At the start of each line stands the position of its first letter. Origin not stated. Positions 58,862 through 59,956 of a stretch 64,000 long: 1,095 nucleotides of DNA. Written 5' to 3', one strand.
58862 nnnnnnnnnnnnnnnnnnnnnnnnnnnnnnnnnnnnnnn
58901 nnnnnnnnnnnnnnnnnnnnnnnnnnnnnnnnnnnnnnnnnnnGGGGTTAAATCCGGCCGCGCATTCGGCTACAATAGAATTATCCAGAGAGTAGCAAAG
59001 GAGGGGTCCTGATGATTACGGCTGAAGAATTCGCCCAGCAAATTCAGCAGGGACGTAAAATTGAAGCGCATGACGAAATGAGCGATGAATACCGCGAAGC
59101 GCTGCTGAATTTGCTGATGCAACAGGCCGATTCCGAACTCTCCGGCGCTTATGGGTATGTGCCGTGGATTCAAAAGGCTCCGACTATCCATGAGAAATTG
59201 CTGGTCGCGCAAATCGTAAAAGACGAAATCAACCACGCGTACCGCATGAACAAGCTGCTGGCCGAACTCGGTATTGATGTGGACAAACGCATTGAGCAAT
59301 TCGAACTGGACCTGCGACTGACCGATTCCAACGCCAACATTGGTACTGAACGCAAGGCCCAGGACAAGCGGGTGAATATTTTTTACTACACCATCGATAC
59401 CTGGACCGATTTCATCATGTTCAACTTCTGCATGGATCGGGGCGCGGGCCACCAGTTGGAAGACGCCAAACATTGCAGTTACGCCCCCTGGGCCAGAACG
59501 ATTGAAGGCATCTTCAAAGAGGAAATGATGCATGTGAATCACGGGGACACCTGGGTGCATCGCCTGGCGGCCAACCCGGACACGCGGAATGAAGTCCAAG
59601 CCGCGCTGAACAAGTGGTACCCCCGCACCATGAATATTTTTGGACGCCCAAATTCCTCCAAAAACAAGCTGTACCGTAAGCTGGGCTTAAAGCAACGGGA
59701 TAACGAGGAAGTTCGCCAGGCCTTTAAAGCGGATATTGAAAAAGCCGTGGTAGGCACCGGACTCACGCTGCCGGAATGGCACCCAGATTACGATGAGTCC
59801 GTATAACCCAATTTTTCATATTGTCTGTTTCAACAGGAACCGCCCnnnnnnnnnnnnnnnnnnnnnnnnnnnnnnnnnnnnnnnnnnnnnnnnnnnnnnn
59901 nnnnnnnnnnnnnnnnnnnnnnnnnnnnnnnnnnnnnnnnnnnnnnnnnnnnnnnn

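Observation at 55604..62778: Partial phenylacetate-type CoA catabolic cluster with a lone PaaA-like epoxidase subunit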

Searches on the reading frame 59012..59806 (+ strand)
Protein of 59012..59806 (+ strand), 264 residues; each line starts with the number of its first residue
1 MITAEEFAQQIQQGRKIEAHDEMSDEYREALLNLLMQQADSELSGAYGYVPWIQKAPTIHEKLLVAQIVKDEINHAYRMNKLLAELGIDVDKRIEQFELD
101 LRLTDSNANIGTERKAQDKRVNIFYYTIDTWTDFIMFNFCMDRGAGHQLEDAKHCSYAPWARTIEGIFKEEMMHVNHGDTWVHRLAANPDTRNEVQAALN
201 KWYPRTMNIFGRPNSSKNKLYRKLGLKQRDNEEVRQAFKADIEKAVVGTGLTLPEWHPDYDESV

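Call 3: search_protein_families(library=pfam, proteins=[window:59012-59806:+])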
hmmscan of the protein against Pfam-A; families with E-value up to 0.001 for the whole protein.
window:59012-59806:+ (264 aa): 3 families
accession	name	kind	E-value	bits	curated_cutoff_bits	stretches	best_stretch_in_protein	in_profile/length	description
PF05138.18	PaaA_PaaC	-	1.7e-39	136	28.5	1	17-255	4-227/263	Phenylacetic acid catabolic protein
PF13794.12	MiaE_2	-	2.8e-05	24.4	25.2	1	25-98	1-74/185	tRNA-(MS[2]IO[6]A)-hydroxylase (MiaE)-like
PF04305.20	DUF455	-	0.00093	19.3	34.3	0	160-191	178-209/247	Protein of unknown function (DUF455)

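Call 4: search_protein_families(library=ncbifam, proteins=[window:59012-59806:+])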
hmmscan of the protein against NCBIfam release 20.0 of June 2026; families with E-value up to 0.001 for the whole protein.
window:59012-59806:+ (264 aa): 3 families
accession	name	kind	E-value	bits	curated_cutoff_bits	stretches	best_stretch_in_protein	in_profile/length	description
TIGR02156.2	PA_CoA_Oxy1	equivalog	1.9e-36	125.7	280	1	7-262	1-243/289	1,2-phenylacetyl-CoA epoxidase subunit PaaA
TIGR02158.1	PA_CoA_Oxy3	equivalog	4.8e-15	56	133.35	1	39-256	2-202/237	1,2-phenylacetyl-CoA epoxidase subunit PaaC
TIGR03225.1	benzo_boxB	equivalog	2.9e-10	39.6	499.1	1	8-185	83-253/471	benzoyl-CoA 2,3-epoxidase subunit BoxB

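Call 7: find_homologous_proteins(query=window:59012-59806:+)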
Query window:59012-59806:+ (264 aa): 1368 proteins with E <= 0.001 among 1895 candidates; the best 120 are listed.
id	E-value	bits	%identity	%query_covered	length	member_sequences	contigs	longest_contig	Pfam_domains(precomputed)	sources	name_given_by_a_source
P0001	2.6e-176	602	98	100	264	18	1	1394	PF05138.19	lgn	-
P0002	1.0e-173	594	97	100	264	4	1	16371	PF05138.19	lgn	-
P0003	2.1e-163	560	91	100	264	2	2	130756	PF05138.19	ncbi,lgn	-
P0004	1.0e-160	551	90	100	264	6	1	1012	PF05138.19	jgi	jgi:ring-1,2-phenylacetyl-CoA epoxidase subunit PaaA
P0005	1.0e-158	545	88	100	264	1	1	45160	PF05138.19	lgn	-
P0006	1.3e-158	544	88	100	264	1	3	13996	PF05138.19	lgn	-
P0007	1.2e-157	541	89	100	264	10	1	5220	PF05138.19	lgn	-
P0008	4.8e-157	539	87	100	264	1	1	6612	PF05138.19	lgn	-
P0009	6.9e-153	526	85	100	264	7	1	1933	PF05138.19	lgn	-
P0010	7.7e-151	519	84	100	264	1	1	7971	PF05138.19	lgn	-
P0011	6.5e-149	513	83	100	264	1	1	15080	PF05138.19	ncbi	-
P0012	2.1e-147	508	83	100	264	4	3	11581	PF05138.19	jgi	jgi:ring-1,2-phenylacetyl-CoA epoxidase subunit PaaA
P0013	2.8e-143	494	79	100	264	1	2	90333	PF05138.19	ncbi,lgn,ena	-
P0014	3.2e-139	481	77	100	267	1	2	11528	PF05138.19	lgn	-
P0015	1.3e-138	479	77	100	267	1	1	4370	PF05138.19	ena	-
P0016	8.7e-136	470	75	100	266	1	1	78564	PF05138.19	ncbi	-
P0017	2.3e-135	468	77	100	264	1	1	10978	PF05138.19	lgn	-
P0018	6.4e-135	467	76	99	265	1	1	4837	PF05138.19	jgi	jgi:ring-1,2-phenylacetyl-CoA epoxidase subunit PaaA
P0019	1.8e-134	465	75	100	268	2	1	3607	PF05138.19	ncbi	-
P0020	1.1e-133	463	75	100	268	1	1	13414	PF05138.19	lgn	-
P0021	1.5e-133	462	75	100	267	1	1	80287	PF05138.19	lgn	-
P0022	4.1e-133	461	75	99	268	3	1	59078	PF05138.19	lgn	-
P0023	1.2e-131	456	74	99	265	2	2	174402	PF05138.19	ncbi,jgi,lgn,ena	jgi:ring-1,2-phenylacetyl-CoA epoxidase subunit PaaA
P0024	1.9e-130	452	76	99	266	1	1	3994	PF05138.19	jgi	jgi:ring-1,2-phenylacetyl-CoA epoxidase subunit PaaA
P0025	2.1e-130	452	74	100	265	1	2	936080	PF05138.19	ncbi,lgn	ncbi:MAG: Phenylacetic acid catabolic protein [Candidatus Melainabacteria bacterium]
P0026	2.1e-129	449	73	100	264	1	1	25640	PF05138.19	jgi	jgi:ring-1,2-phenylacetyl-CoA epoxidase subunit PaaA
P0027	3.8e-129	448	74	100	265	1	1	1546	PF05138.19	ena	-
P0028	5.4e-129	447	72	100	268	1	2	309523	PF05138.19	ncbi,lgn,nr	ncbi:MAG: Phenylacetic acid catabolic protein [Vampirovibrionales bacterium]|nr:Phenylacetic acid ca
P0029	1.6e-127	443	73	100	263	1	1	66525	PF05138.19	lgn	-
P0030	2.9e-127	442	73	98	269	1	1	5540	PF05138.19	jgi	jgi:ring-1,2-phenylacetyl-CoA epoxidase subunit PaaA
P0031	3.0e-127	442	72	100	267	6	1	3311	PF05138.19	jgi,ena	-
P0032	7.9e-125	434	71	100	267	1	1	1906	PF05138.19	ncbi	-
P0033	1.8e-123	429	70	100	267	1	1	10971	PF05138.19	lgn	-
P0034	2.6e-122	426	69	100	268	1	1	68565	PF05138.19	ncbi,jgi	jgi:ring-1,2-phenylacetyl-CoA epoxidase subunit PaaA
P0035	5.3e-122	425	70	100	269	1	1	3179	PF05138.19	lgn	-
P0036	7.0e-122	424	70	100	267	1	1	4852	PF05138.19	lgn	-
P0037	2.7e-121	422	69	100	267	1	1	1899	PF05138.19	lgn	-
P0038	7.3e-121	421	70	100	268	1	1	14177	PF05138.19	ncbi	-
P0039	3.1e-120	419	69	100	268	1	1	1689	PF05138.19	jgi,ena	-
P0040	6.4e-120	418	69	100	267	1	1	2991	PF05138.19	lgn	-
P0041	8.8e-120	417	67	100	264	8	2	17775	PF05138.19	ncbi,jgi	jgi:ring-1,2-phenylacetyl-CoA epoxidase subunit PaaA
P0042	9.9e-120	417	70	98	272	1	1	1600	PF05138.19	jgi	jgi:ring-1,2-phenylacetyl-CoA epoxidase subunit PaaA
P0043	2.6e-119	416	68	100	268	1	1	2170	PF05138.19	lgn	-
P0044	2.8e-119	416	69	99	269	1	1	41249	PF13794.13,PF05138.19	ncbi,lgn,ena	-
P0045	2.3e-118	413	68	100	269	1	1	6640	PF05138.19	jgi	jgi:ring-1,2-phenylacetyl-CoA epoxidase subunit PaaA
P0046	3.0e-118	412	69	99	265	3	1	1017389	PF05138.19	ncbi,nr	ncbi:MAG: phenylacetate-CoA oxygenase subunit PaaI [Cyanobacteria bacterium]|nr:phenylacetate-CoA ox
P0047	8.4e-118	411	68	100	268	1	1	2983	PF05138.19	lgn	-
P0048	9.3e-118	411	68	100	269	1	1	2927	PF05138.19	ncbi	-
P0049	9.5e-118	411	67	100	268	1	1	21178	PF05138.19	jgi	jgi:ring-1,2-phenylacetyl-CoA epoxidase subunit PaaA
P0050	1.7e-117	410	66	100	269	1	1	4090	PF05138.19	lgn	-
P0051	3.3e-117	409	67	100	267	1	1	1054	PF05138.19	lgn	-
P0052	4.5e-117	408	67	100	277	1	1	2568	PF05138.19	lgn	-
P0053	8.0e-117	408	67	100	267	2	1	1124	PF05138.19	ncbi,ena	-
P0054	3.4e-116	406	67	100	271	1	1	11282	PF05138.19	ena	-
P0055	1.0e-115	404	67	98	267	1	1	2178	PF05138.19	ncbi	-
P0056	1.3e-115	404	66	100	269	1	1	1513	PF05138.19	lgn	-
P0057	8.8e-114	398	65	98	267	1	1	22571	PF05138.19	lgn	-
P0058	1.3e-113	397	64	100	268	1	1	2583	PF05138.19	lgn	-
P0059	2.2e-113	396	65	100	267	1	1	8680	PF05138.19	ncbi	-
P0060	2.9e-113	396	66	99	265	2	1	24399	PF05138.19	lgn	-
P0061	3.8e-113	396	63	100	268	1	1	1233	PF05138.19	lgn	-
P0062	7.2e-113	395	65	99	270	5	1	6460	PF05138.19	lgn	-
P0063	1.9e-112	393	65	100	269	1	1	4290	PF05138.19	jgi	jgi:ring-1,2-phenylacetyl-CoA epoxidase subunit PaaA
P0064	3.4e-112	392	65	99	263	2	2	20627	PF05138.19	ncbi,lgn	-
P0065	1.5e-110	387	64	98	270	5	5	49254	PF05138.19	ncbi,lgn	-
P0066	8.5e-110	385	63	98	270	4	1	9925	PF05138.19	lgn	-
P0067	1.0e-109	384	63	98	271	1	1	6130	PF04305.21,PF05138.19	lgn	-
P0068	1.8e-108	380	63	99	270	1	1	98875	PF05138.19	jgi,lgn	jgi:ring-1,2-phenylacetyl-CoA epoxidase subunit PaaA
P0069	1.2e-107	377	64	97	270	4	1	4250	PF04305.21,PF05138.19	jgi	jgi:ring-1,2-phenylacetyl-CoA epoxidase subunit PaaA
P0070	1.6e-107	377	64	96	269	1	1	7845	PF05138.19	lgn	-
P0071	1.8e-107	377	62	98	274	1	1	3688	PF05138.19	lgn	-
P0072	2.0e-107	377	63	99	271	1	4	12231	PF05138.19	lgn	-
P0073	4.5e-107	376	61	100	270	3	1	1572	PF05138.19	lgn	-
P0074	6.2e-107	375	65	95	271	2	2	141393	PF05138.19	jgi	jgi:ring-1,2-phenylacetyl-CoA epoxidase subunit PaaA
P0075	6.7e-107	375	62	98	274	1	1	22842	PF05138.19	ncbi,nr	ncbi:MAG: phenylacetate-CoA oxygenase subunit PaaI [Candidatus Rokubacteria bacterium]|nr:phenylacet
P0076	4.2e-106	372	62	95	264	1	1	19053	PF05138.19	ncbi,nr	ncbi:MAG: phenylacetate-CoA oxygenase subunit PaaI [Chloroflexi bacterium]|nr:phenylacetate-CoA oxyg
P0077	9.1e-106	371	66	95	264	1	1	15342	PF05138.19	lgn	-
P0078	1.2e-105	371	62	98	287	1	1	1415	PF05138.19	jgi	-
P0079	1.3e-105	371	62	98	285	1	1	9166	PF05138.19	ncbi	-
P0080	1.9e-105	370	63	98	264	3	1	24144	PF05138.19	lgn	-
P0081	3.2e-105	370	64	95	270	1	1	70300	PF05138.19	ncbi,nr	ncbi:MAG TPA: Phenylacetic acid catabolic protein [Chloroflexia bacterium]|nr:Phenylacetic acid cata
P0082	4.2e-105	369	62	98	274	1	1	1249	PF05138.19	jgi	jgi:ring-1,2-phenylacetyl-CoA epoxidase subunit PaaA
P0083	4.7e-105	369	62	97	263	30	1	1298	PF05138.19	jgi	jgi:ring-1,2-phenylacetyl-CoA epoxidase subunit PaaA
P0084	5.7e-105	369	63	95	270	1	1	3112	PF05138.19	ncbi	-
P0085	8.0e-105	368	62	98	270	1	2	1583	PF05138.19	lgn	-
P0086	8.1e-105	368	62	98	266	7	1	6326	PF05138.19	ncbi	-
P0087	1.4e-104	367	62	97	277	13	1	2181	PF05138.19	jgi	jgi:ring-1,2-phenylacetyl-CoA epoxidase subunit PaaA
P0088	1.4e-104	367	60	96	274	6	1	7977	PF05138.19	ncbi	-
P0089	1.4e-104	367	63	98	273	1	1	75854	PF05138.19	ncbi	-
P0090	1.7e-104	367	61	97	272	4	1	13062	PF05138.19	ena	-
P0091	2.5e-104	367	65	97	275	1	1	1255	PF05138.19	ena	-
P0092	2.7e-104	366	62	96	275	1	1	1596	PF05138.19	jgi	-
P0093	2.9e-104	366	62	96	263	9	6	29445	PF05138.19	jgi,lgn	jgi:ring-1,2-phenylacetyl-CoA epoxidase subunit PaaA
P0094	3.1e-104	366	63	97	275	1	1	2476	PF05138.19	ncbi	-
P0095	3.7e-104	366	63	98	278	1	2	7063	PF05138.19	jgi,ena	-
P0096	6.1e-104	365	61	98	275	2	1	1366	PF05138.19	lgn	-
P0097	6.6e-104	365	62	98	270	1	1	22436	PF05138.19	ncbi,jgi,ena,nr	ncbi:MAG: phenylacetate-CoA oxygenase subunit PaaI [Candidatus Sericytochromatia bacterium]|nr:pheny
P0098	6.6e-104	365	61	98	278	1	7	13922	PF05138.19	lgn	-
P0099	7.2e-104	365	62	96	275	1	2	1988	PF05138.19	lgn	-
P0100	8.3e-104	365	61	98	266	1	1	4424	PF05138.19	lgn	-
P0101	8.4e-104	365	63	94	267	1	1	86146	PF05138.19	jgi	jgi:ring-1,2-phenylacetyl-CoA epoxidase subunit PaaA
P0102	8.8e-104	365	62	97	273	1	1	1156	PF05138.19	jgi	-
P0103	9.1e-104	365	62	96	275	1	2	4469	PF05138.19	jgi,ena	-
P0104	9.2e-104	365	64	95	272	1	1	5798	PF05138.19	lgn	-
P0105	1.1e-103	365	60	99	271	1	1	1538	PF05138.19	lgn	-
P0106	1.3e-103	364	64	96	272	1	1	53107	PF05138.19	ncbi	-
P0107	1.4e-103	364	62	97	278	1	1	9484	PF05138.19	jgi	jgi:ring-1,2-phenylacetyl-CoA epoxidase subunit PaaA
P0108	1.4e-103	364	60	98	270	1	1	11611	PF05138.19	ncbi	-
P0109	1.5e-103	364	62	97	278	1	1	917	PF05138.19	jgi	jgi:ring-1,2-phenylacetyl-CoA epoxidase subunit PaaA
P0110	1.6e-103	364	62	95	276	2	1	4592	PF05138.19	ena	-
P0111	1.6e-103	364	61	98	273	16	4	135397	PF05138.19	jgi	jgi:ring-1,2-phenylacetyl-CoA epoxidase subunit PaaA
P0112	1.7e-103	364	64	97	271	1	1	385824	PF05138.19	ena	-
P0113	1.7e-103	364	59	98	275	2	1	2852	PF05138.19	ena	-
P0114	2.3e-103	363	62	96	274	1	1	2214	PF05138.19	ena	-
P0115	2.5e-103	363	60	98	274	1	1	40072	PF05138.19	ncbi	-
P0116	2.7e-103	363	61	95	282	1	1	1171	PF05138.19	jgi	jgi:ring-1,2-phenylacetyl-CoA epoxidase subunit PaaA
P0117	2.8e-103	363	60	97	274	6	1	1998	PF05138.19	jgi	jgi:ring-1,2-phenylacetyl-CoA epoxidase subunit PaaA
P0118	3.5e-103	363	61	98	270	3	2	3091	PF05138.19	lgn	-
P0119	3.7e-103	363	63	95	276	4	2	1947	PF13794.13,PF05138.19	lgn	-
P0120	4.1e-103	363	63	95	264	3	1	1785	PF05138.19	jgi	jgi:ring-1,2-phenylacetyl-CoA epoxidase subunit PaaA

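Call 9: find_encoding_contigs(protein=window:59012-59806:+, flank=10000, max_places=4)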
Protein window:59012-59806:+ (264 aa): 4 contigs read that carry it; 4 places shown.
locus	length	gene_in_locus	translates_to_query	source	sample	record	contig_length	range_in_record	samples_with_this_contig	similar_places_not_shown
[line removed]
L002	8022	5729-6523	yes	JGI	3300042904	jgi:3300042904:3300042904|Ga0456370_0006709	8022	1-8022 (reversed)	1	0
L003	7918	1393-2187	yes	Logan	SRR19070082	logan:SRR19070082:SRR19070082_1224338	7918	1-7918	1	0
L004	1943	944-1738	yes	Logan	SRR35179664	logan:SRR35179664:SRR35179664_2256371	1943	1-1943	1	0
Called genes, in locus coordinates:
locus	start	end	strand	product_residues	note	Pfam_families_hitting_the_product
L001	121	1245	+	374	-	PF00730:HhH-GPD, PF00633:HHH (faint), PF00293:NUDIX, PF14815:NUDIX_4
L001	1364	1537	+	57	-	-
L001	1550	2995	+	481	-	PF01565:FAD_binding_4, PF02913:FAD-oxidase_C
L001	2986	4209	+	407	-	PF01565:FAD_binding_4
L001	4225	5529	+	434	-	PF13237:Fer4_10 (faint), PF00037:Fer4 (faint), PF12838:Fer4_7, PF13183:Fer4_8, PF13187:Fer4_9 (weak), PF13484:Fer4_16 (weak), PF13534:Fer4_17, PF02754:CCG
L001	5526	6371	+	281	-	PF22636:FlK, PF24716:WapI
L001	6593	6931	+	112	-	PF07110:EthD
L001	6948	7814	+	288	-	PF00378:ECH_1, PF16113:ECH_2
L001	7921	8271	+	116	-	-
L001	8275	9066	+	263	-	PF00378:ECH_1, PF16113:ECH_2, PF01343:Peptidase_S49 (faint)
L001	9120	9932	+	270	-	PF00378:ECH_1, PF16113:ECH_2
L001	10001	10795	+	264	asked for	PF05138:PaaA_PaaC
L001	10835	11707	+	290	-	PF02737:3HCDH_N, PF00725:3HCDH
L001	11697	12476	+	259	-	PF00725:3HCDH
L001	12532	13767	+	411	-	PF00108:Thiolase_N, PF00109:ketoacyl-synt (faint), PF02803:Thiolase_C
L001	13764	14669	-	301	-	-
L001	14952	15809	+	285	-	-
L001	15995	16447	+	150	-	PF22381:Staph_reg_Sar_Rot (weak), PF01978:TrmB (faint), PF01047:MarR, PF12802:MarR_2, PF13412:HTH_24 (faint), PF13601:HTH_34 (weak)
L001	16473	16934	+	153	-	PF07681:DoxX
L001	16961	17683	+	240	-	PF02678:Pirin, PF07883:Cupin_2 (faint), PF17954:Pirin_C_2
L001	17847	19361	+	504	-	PF00171:Aldedh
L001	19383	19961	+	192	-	PF06835:LptC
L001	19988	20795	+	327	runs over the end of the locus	-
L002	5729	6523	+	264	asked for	PF05138:PaaA_PaaC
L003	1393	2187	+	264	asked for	PF05138:PaaA_PaaC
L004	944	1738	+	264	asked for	PF05138:PaaA_PaaC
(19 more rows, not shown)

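Call 10: find_encoding_contigs(protein=P0025, flank=10000, max_places=2)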
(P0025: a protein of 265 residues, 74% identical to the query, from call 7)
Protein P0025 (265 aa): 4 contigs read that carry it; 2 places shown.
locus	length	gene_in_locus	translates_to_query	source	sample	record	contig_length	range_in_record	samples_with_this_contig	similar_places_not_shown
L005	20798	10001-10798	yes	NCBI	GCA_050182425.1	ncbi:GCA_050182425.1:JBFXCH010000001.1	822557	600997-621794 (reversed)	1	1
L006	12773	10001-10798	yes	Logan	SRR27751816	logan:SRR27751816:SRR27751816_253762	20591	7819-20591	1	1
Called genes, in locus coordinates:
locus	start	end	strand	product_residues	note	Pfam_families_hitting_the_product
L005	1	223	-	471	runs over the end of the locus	-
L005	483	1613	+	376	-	PF00730:HhH-GPD, PF00633:HHH (weak), PF00293:NUDIX, PF14815:NUDIX_4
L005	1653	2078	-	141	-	-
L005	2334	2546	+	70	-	-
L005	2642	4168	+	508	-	PF01565:FAD_binding_4, PF02913:FAD-oxidase_C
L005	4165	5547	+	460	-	PF01565:FAD_binding_4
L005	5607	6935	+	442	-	PF13187:Fer4_9 (faint), PF00037:Fer4 (faint), PF13183:Fer4_8, PF13237:Fer4_10 (weak), PF12838:Fer4_7, PF13484:Fer4_16 (weak), PF13534:Fer4_17, PF02754:CCG, +3 more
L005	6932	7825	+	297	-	PF22636:FlK, PF24716:WapI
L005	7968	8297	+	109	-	PF07110:EthD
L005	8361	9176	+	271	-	PF00378:ECH_1, PF16113:ECH_2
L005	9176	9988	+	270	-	PF00378:ECH_1, PF16113:ECH_2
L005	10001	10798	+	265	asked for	PF05138:PaaA_PaaC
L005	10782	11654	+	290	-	PF02737:3HCDH_N, PF00725:3HCDH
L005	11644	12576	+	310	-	PF00725:3HCDH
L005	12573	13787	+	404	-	PF00108:Thiolase_N, PF00109:ketoacyl-synt (weak), PF02803:Thiolase_C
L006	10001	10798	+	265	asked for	PF05138:PaaA_PaaC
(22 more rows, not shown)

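Call 62: find_encoding_contigs(protein=P0122, flank=8000, max_places=1)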
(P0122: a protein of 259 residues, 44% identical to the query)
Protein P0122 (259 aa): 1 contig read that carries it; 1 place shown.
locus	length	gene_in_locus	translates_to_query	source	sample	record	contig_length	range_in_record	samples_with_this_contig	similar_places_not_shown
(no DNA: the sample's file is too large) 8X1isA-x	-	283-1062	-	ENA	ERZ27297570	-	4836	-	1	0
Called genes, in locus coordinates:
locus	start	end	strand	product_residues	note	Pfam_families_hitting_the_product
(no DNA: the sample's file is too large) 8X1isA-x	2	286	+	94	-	?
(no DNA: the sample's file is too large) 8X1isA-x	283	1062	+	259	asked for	PF05138:PaaA_PaaC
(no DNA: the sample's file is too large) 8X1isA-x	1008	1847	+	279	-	PF05138:PaaA_PaaC, PF13794:Ferritin_fold-like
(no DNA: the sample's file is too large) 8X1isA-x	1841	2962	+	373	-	PF01075:Glyco_transf_9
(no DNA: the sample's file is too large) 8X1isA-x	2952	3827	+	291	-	PF00535:Glycos_transf_2, PF10111:Glyco_tranf_2_2 (weak), PF13641:Glyco_tranf_2_3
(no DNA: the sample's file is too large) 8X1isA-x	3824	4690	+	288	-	-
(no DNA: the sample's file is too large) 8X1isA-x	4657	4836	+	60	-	?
